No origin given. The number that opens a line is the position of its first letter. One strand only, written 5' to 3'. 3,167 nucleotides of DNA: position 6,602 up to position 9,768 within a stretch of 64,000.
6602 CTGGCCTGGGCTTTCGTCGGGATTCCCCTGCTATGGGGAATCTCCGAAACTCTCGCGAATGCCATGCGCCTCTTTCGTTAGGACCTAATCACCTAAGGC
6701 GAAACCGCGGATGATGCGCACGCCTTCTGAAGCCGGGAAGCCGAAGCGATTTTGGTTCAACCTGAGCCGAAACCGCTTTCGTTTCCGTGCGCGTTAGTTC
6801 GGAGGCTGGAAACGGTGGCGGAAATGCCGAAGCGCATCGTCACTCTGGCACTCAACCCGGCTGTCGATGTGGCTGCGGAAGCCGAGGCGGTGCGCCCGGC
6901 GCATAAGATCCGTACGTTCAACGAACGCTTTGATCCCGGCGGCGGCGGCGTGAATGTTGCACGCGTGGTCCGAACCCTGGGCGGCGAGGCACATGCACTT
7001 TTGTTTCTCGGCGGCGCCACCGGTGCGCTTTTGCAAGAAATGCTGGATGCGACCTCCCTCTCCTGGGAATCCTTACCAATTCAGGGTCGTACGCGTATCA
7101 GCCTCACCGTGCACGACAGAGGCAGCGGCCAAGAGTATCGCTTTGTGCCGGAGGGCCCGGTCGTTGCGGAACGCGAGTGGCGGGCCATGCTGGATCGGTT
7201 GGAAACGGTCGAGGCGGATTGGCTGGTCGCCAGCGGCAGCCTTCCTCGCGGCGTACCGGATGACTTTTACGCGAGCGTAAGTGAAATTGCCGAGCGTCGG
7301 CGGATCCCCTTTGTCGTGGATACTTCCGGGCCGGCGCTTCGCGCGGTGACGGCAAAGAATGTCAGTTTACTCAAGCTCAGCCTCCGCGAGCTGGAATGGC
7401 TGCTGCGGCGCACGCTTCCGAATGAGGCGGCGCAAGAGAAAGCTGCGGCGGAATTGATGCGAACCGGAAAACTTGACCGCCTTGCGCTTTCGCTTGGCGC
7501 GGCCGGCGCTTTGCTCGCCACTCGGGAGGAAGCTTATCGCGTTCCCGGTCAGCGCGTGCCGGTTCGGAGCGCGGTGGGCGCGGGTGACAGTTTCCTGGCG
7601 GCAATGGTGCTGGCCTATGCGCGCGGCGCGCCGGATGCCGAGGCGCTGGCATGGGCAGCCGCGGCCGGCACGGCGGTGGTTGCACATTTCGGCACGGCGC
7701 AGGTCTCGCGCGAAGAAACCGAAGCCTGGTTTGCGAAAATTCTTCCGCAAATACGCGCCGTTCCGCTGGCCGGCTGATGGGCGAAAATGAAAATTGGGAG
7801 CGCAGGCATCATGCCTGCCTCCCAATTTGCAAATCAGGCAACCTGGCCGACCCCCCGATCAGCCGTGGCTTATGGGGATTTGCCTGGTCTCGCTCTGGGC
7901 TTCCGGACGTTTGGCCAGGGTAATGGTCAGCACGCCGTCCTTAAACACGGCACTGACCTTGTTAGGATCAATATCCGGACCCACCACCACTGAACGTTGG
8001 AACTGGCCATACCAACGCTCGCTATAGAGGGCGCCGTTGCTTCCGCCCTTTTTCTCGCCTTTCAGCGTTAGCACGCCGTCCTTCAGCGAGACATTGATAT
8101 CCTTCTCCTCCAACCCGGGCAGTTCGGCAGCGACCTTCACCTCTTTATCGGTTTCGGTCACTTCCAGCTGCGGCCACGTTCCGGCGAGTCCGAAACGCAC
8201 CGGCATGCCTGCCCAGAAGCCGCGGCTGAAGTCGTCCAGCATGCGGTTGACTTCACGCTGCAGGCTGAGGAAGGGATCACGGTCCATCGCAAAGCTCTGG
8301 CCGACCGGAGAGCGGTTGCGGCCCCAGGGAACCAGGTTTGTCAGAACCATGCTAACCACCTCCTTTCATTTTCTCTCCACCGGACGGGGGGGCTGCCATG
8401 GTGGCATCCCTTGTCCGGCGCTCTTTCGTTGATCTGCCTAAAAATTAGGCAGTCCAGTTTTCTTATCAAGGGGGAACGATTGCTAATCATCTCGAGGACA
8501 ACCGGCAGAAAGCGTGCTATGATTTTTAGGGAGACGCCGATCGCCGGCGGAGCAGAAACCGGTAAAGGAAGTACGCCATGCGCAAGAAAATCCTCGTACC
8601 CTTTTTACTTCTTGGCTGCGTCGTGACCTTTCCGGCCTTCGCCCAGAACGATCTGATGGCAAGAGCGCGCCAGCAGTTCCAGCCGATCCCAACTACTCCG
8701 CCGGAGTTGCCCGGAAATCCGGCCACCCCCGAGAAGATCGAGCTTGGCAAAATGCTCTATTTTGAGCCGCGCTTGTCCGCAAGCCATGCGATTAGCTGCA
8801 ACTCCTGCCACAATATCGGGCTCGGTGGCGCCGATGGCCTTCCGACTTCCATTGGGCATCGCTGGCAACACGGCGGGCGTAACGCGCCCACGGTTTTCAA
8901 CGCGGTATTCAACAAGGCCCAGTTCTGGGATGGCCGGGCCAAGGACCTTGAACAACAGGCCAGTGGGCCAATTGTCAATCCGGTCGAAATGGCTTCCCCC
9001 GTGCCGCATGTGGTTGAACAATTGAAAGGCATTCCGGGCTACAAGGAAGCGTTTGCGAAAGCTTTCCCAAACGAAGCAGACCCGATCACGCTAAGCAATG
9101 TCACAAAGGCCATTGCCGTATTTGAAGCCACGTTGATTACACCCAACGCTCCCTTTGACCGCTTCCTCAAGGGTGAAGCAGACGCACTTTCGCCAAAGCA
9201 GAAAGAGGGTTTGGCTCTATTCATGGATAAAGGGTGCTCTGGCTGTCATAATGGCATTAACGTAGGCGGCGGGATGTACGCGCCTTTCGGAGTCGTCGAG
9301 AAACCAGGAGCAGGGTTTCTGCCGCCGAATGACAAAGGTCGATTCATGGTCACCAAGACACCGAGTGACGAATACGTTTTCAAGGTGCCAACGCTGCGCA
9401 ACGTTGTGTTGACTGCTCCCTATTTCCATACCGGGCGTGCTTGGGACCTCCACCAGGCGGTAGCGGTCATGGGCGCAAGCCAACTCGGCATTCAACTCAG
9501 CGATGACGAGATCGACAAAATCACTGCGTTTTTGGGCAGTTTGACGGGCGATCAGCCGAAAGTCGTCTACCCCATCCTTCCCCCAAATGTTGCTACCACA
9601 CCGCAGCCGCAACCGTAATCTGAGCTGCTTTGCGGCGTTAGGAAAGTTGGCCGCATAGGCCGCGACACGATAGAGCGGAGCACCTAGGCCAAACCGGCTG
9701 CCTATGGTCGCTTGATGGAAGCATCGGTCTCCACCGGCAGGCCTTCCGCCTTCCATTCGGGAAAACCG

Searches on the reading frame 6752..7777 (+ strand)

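Call 74: search_protein_families(library=pfam, proteins=[window:6752-7777:+], max_evalue=0.00001)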
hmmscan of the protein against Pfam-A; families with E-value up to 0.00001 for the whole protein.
window:6752-7777:+ (341 aa): 1 family
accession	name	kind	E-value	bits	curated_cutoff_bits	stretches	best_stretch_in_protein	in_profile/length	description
PF00294.29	PfkB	-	7.4e-44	150.7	25.8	1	41-317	15-297/302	pfkB family carbohydrate kinase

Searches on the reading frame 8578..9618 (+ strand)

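Call 74: search_protein_families(library=pfam, proteins=[window:8578-9618:+], max_evalue=0.00001)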
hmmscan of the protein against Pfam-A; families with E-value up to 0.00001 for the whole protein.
window:8578-9618:+ (346 aa): 2 families
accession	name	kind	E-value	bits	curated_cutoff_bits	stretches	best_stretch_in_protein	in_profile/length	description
PF03150.19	CCP_MauG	-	4.2e-60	203.2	25.6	1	51-201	1-148/149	Di-haem cytochrome c peroxidase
PF00034.26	Cytochrom_C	-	5.8e-08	34.4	21.3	0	209-322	2-89/90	Cytochrome c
